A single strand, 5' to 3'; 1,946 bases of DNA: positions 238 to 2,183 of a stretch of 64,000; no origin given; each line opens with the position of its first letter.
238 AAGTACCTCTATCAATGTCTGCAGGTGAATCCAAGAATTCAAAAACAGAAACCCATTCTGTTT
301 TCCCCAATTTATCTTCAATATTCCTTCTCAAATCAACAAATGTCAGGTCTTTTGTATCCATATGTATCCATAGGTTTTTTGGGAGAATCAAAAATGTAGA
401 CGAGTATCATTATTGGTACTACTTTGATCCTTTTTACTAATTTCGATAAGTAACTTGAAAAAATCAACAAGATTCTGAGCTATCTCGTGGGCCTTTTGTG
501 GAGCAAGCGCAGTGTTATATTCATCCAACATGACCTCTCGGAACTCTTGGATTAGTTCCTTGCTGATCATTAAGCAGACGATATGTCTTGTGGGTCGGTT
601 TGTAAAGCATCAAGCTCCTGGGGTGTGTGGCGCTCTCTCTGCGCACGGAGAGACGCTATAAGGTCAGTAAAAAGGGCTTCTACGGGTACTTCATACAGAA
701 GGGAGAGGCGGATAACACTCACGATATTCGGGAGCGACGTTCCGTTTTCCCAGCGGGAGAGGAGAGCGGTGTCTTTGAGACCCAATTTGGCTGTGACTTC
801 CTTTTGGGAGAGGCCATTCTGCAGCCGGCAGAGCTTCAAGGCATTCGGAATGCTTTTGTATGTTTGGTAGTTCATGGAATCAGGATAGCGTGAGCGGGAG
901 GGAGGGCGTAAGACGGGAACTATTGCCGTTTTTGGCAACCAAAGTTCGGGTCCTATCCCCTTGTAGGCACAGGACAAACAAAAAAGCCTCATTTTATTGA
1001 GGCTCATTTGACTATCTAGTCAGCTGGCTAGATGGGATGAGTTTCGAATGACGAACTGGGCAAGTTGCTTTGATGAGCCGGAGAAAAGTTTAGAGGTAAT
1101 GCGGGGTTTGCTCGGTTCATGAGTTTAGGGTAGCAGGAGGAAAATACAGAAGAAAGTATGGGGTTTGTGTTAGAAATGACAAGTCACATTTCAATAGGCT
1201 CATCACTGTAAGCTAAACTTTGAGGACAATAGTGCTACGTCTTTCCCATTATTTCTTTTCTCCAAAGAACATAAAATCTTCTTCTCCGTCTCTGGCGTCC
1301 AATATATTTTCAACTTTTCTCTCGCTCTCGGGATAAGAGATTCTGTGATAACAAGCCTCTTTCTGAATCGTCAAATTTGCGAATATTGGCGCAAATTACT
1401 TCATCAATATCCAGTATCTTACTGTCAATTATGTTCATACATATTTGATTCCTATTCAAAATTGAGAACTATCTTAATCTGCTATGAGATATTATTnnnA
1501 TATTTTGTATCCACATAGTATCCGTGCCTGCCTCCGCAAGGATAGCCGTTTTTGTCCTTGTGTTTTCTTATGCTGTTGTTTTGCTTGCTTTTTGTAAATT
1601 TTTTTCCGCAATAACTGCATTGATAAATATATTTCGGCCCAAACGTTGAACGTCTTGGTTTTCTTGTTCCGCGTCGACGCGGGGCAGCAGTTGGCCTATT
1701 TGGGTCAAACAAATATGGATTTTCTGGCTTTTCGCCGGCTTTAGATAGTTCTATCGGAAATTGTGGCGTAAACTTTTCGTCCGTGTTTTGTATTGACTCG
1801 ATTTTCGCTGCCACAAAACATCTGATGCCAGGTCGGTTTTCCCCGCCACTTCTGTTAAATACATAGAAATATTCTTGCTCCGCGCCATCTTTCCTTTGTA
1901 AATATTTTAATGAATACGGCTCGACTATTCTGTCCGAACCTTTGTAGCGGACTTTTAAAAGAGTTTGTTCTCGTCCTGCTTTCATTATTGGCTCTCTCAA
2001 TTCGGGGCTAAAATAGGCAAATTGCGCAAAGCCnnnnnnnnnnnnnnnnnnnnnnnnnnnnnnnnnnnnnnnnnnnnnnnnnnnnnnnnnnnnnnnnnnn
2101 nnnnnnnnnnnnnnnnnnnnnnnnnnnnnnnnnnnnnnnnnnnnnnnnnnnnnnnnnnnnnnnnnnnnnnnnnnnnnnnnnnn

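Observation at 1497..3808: AbiEii-type nucleotidyltransferase fused to a WYL-like sensor domain and zinc ribbon, paired with a DUF4145 protein instead of AbiEi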

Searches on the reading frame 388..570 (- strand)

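Call 3: search_protein_families(library=pfam, proteins=[window:388-570:-], max_evalue=1)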
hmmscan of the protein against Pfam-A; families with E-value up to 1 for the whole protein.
window:388-570:- (60 aa): 1 family
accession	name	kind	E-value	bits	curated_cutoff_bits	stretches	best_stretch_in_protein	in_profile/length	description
PF14877.11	mIF3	-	0.011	15.9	33.8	1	21-55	140-174/177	Mitochondrial translation initiation factor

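Call 4: search_protein_families(library=padloc, proteins=[window:388-570:-], max_evalue=1)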
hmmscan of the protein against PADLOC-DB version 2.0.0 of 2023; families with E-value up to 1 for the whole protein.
window:388-570:- (60 aa): 0 families

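Call 5: search_protein_families(library=ncbifam, proteins=[window:388-570:-], max_evalue=1)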
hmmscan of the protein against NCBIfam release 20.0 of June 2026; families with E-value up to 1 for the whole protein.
window:388-570:- (60 aa): 1 family
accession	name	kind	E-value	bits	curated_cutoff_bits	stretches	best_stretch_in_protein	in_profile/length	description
NF002750.0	PRK02793.1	equivalog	0.09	13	103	1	9-52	18-59/72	phi X174 lysis protein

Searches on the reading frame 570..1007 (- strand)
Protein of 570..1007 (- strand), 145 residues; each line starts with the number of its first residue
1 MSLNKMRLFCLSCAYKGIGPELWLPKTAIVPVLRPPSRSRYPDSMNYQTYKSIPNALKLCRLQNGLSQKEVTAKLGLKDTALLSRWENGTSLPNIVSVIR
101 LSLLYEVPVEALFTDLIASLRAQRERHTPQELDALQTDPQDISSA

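Call 3: search_protein_families(library=pfam, proteins=[window:570-1007:-], max_evalue=1)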
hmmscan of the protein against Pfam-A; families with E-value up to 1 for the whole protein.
window:570-1007:- (145 aa): 3 families
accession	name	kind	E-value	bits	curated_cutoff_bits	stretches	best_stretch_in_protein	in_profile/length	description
PF01381.28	HTH_3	-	4.3e-09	36.7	23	1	57-110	1-53/55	Helix-turn-helix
PF12844.13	HTH_19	-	6.3e-06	26.4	30.2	1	56-114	3-60/64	Helix-turn-helix domain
PF13560.12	HTH_31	-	5.5e-05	23.8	27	1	57-110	6-59/64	Helix-turn-helix domain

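Call 4: search_protein_families(library=padloc, proteins=[window:570-1007:-], max_evalue=1)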
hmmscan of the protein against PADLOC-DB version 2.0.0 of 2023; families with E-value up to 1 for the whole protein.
window:570-1007:- (145 aa): 13 families
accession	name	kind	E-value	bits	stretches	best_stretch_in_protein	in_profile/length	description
PDLC02926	HTH_VI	-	5.9e-09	34.1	1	53-113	2-61/92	-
PDLC03954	RmrA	-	6.3e-07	26.7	1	54-114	12-71/380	-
PDLC03947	RmrA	-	8e-07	26.2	1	49-115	8-73/383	-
PDLC03951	RmrA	-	3.6e-06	24.2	1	54-114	10-69/400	-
PDLC03955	RmrA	-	1.6e-05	22.3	1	50-116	18-83/371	-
PDLC03952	RmrA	-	3.9e-05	20.7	1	48-113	18-82/395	-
PDLC03949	RmrA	-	0.001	16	1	54-123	4-72/363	-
PDLC03956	RmrA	-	0.003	14.7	1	57-123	13-79/399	-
PDLC03945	RmrA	-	0.0031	14.7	1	56-113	6-62/394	-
PDLC03667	Control_protein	-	0.005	15.1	1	53-114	2-66/101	control protein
PDLC03948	RmrA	-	0.012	12.5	1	53-120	9-75/397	-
PDLC04762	PDC-M64C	-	0.024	12.7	1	63-106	38-80/97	-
PDLC03944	RmrA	-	0.03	11.4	1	55-111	9-64/384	-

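Call 5: search_protein_families(library=ncbifam, proteins=[window:570-1007:-], max_evalue=1)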
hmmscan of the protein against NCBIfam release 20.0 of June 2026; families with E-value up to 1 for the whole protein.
window:570-1007:- (145 aa): 9 families
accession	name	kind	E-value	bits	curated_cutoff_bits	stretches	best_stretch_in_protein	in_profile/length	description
NF041951.1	phage_RstR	subfamily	6.9e-07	29.5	80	1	53-137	3-86/108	RstR family transcriptional repressor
NF007271.0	PRK09726.1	equivalog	1.7e-05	24.7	79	1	51-89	11-48/88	type II toxin-antitoxin system antitoxin HipB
TIGR03830.1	CxxCG_CxxCG_HTH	subfamily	0.0039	17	61.8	1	52-95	65-107/127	type II TA system antitoxin MqsA family protein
NF007408.0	PRK09943.1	equivalog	0.0056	16.3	211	1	56-115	11-69/185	HTH-type transcriptional regulator PuuR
NF052239.1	antitox_spr1629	equivalog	0.02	14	335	1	56-114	6-63/377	spr1629 family repressor/antitoxin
NF047948.1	male_kill_WMK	equivalog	0.023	14.2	300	1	53-104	6-56/300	WO male-killing family protein Wmk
NF050110.1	TransRegBldD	equivalog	0.037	13.8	250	1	50-139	6-96/162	transcriptional regulator BldD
TIGR02959.1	SigZ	equivalog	0.037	13.8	168.65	1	55-89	107-140/170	RNA polymerase sigma factor SigZ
TIGR00270.2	TIGR00270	equivalog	0.094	12.5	110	1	39-100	62-122/159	multiprotein bridging factor aMBF1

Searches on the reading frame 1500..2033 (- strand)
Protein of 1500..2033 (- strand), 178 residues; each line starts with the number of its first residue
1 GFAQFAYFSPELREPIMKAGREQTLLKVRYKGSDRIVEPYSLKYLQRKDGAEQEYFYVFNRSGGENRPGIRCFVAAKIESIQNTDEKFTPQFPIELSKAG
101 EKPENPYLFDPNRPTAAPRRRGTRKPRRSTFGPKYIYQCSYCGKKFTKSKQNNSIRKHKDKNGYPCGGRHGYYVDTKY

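Call 23: search_protein_representatives(protein=window:1500-2033:-)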
Query: 178 residues. Proteins with E-value up to 0.001 (for the whole library): 462; up to 1e-10: 230; up to 1e-30: 36. The best 150 are listed.
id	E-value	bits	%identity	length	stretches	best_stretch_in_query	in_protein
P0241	3.6e-71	255.4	65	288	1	2-178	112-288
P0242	7.3e-49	182.7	53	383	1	2-171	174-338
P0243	3.6e-48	180.4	55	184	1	34-178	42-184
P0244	3.9e-43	164.0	49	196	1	6-178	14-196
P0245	4.1e-43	163.9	44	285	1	6-178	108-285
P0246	5.4e-43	163.5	57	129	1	52-178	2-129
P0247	8.1e-41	156.4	46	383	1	5-177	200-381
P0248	1.0e-40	156.1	50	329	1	5-177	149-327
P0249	5.4e-39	150.5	47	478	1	6-178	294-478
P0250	2.3e-38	148.4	48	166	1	17-175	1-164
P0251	5.3e-38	147.3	47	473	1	6-178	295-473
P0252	7.4e-38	146.8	40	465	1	4-178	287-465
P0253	4.0e-37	144.4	45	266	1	5-174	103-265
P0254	6.1e-37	143.8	43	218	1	4-174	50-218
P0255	1.1e-36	143.0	45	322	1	2-178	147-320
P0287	1.5e-28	116.5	47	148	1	20-174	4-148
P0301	1.5e-23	100.1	47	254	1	33-178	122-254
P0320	6.7e-20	88.3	40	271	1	13-178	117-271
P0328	7.0e-19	85.0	39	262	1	18-178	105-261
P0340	8.0e-17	78.2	47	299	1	71-178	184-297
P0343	2.1e-16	76.9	39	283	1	19-174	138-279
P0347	3.4e-16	76.2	38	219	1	13-178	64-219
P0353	5.2e-16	75.6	36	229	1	14-176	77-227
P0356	6.1e-16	75.4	40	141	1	23-178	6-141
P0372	4.2e-15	72.6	40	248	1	19-174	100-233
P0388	1.0e-13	68.1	40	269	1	32-178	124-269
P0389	1.1e-13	68.0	32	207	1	18-176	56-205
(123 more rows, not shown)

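Call 26: search_protein_families(library=pfam, proteins=[P0320, P0328, P0343, P0347, P0353, P0372, P0388, P0389, P0340, P0301], max_evalue=0.1)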
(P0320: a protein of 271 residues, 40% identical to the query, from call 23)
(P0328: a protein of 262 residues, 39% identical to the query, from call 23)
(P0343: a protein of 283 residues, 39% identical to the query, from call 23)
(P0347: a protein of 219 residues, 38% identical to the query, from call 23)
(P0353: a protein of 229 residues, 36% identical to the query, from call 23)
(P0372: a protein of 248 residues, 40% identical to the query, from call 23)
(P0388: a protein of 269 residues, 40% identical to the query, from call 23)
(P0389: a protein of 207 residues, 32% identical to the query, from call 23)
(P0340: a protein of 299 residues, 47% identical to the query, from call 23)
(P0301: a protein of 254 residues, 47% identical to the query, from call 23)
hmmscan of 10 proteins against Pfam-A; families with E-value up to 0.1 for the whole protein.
P0320 (271 aa): 7 families
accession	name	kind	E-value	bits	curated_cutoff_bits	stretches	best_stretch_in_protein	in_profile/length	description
PF13280.12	WYL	-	0.00011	22.5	21.8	1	119-178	5-69/70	WYL domain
PF04423.19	Rad50_zn_hook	-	0.001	19.3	24.3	1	232-254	22-44/52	Rad50 zinc hook motif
PF17283.8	Zn_ribbon_SprT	-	0.0011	19.4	28.1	1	226-249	1-24/38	SprT-like zinc ribbon domain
PF13465.12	zf-H2C2_2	-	0.014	16.2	40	1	227-241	13-26/26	Zinc-finger double domain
PF13894.12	zf-C2H2_4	-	0.015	16.4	27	1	230-252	1-20/24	C2H2-type zinc finger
PF00096.32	zf-C2H2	-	0.04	14.8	25.2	0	230-242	1-13/23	Zinc finger, C2H2 type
PF09723.15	Zn_ribbon_8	-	0.04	14.4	34.4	1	226-260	2-30/41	Zinc ribbon domain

P0328 (262 aa): 5 families
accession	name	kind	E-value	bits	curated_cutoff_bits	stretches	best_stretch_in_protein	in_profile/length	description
PF13280.12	WYL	-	3.2e-05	24.3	21.8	1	100-161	3-69/70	WYL domain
PF09723.15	Zn_ribbon_8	-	0.0074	16.7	34.4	1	216-231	2-17/41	Zinc ribbon domain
PF19541.4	DUF6065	-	0.012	15.5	26.6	1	73-113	116-155/236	Family of unknown function (DUF6065)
PF07282.18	Cas12f1-like_TNB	-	0.019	15.5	26.3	1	186-228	13-49/60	Cas12f1-like, TNB domain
PF24273.1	TRASH_HVO_1752_C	-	0.063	13.9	27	0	208-232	15-39/47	HVO_1752, C-terminal TRASH domain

P0343 (283 aa): 5 families
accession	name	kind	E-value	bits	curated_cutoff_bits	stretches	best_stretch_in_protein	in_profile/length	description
PF13280.12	WYL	-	1.3e-05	25.6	21.8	1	132-193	3-69/70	WYL domain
PF08843.17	AbiEii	-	2.2e-05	25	22.5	1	1-84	146-236/238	Nucleotidyl transferase AbiEii toxin, Type IV TA system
PF02892.21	zf-BED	-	0.037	14.5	20.6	1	240-257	14-32/44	BED zinc finger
PF13894.12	zf-C2H2_4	-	0.045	14.9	27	1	244-263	2-20/24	C2H2-type zinc finger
PF23107.1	Zf-C2H2_ZNF451_C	-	0.052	14.6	30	1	237-258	33-54/59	Two consecutive Zinc fingers C2H2 type, ZNF451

P0347 (219 aa): 1 family
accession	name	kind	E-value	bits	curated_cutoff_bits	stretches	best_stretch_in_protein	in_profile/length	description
PF09723.15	Zn_ribbon_8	-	0.037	14.5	34.4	1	173-187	2-16/41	Zinc ribbon domain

P0353 (229 aa): 5 families
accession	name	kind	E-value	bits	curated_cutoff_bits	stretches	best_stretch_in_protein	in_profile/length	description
PF13280.12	WYL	-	9.3e-06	26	21.8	1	76-137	3-68/70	WYL domain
PF02892.21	zf-BED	-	0.015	15.7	20.6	1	186-209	15-38/44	BED zinc finger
PF25232.1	DUF7848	-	0.017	15.7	24.5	0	166-201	8-43/80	Domain of unknown function (DUF7848)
PF09723.15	Zn_ribbon_8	-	0.081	13.4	34.4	0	184-207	2-19/41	Zinc ribbon domain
PF23107.1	Zf-C2H2_ZNF451_C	-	0.093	13.8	30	0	181-202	32-53/59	Two consecutive Zinc fingers C2H2 type, ZNF451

P0372 (248 aa): 5 families
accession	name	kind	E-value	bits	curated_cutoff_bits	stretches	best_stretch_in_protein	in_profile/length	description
PF13280.12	WYL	-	8.1e-06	26.2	21.8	1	94-156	3-70/70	WYL domain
PF02892.21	zf-BED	-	0.0021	18.5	20.6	1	196-217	17-38/44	BED zinc finger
PF18319.7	Zn_ribbon_PriA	-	0.034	14.5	26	1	193-204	14-25/27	PriA DNA helicase Cys-rich region (CRR) domain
PF02748.20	PyrI_C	-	0.043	14.1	23.4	1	190-206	28-44/48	Aspartate carbamoyltransferase regulatory chain, metal binding domain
PF10636.14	hemP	-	0.051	13.9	25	0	119-133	21-35/37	Hemin uptake protein hemP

P0388 (269 aa): 6 families
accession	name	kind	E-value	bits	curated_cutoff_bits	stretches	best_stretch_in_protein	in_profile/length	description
PF13280.12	WYL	-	2.2e-08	34.4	21.8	1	100-166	3-69/70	WYL domain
PF17283.8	Zn_ribbon_SprT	-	0.0042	17.5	28.1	1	224-239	1-16/38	SprT-like zinc ribbon domain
PF09723.15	Zn_ribbon_8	-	0.025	15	34.4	1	224-238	2-16/41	Zinc ribbon domain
PF12874.13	zf-met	-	0.037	14.8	21.2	1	228-242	1-15/25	Zinc-finger of C2H2 type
PF00096.32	zf-C2H2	-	0.039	14.9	25.2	1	228-242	1-15/23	Zinc finger, C2H2 type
PF13894.12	zf-C2H2_4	-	0.056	14.6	27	0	228-249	1-19/24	C2H2-type zinc finger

P0389 (207 aa): 3 families
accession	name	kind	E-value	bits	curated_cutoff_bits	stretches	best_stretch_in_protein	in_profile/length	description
PF23107.1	Zf-C2H2_ZNF451_C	-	0.00012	23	30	1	140-177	12-50/59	Two consecutive Zinc fingers C2H2 type, ZNF451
PF13280.12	WYL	-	0.00047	20.5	21.8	1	51-113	3-70/70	WYL domain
PF09723.15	Zn_ribbon_8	-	0.037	14.5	34.4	1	162-176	2-16/41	Zinc ribbon domain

P0340 (299 aa): 2 families
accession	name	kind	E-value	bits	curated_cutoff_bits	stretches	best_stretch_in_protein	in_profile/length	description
PF13280.12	WYL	-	3.5e-07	30.6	21.8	1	129-194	3-68/70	WYL domain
PF08843.17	AbiEii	-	3.9e-06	27.4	22.5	1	4-83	156-237/238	Nucleotidyl transferase AbiEii toxin, Type IV TA system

P0301 (254 aa): 3 families
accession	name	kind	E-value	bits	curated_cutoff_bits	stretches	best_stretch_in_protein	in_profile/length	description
PF13280.12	WYL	-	1.1e-10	41.7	21.8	1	96-162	2-68/70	WYL domain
PF00096.32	zf-C2H2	-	0.075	14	25.2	1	213-227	1-15/23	Zinc finger, C2H2 type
PF17283.8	Zn_ribbon_SprT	-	0.089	13.3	28.1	0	210-227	2-19/38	SprT-like zinc ribbon domain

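Call 55: search_protein_families(library=padloc, proteins=[window:1500-2033:-], max_evalue=0.01)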
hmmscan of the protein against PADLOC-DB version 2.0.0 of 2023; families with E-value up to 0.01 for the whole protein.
window:1500-2033:- (178 aa): 2 families
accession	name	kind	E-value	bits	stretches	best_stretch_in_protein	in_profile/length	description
PDLC02317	AbiEii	-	8.4e-08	29.6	1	16-101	315-392/396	AbiEii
PDLC01652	WYL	-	0.00043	18.6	1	9-95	16-85/162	"CAS-I,CAS-II,CAS-III,CAS-IV,CAS-V,CAS-VI; associated_signaling"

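Call 70: find_encoding_contigs(protein=P0356, flank=3000, max_places=4)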
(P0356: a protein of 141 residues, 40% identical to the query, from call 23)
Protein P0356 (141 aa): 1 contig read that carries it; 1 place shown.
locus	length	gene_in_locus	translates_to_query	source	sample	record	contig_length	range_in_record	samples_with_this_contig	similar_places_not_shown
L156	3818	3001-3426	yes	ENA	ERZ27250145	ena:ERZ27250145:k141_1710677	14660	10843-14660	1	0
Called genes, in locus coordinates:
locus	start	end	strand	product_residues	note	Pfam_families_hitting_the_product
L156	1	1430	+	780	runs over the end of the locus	PF05812:Herpes_BLRF2 (weak), PF22548:AEP-TOTE, PF00270:DEAD, PF04851:ResIII, PF00271:Helicase_C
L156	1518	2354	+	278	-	PF13338:AbiEi_4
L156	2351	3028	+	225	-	PF08843:AbiEii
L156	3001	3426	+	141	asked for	-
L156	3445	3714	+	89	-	-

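Call 71: find_encoding_contigs(protein=P0287, flank=3000, max_places=4)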
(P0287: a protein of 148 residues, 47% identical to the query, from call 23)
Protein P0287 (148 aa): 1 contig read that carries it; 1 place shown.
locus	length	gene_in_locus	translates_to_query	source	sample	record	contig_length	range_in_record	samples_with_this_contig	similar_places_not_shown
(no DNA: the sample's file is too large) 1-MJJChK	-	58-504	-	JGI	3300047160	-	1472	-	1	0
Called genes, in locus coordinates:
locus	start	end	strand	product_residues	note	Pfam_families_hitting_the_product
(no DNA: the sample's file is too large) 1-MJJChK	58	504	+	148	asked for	-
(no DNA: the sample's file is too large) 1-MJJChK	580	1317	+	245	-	-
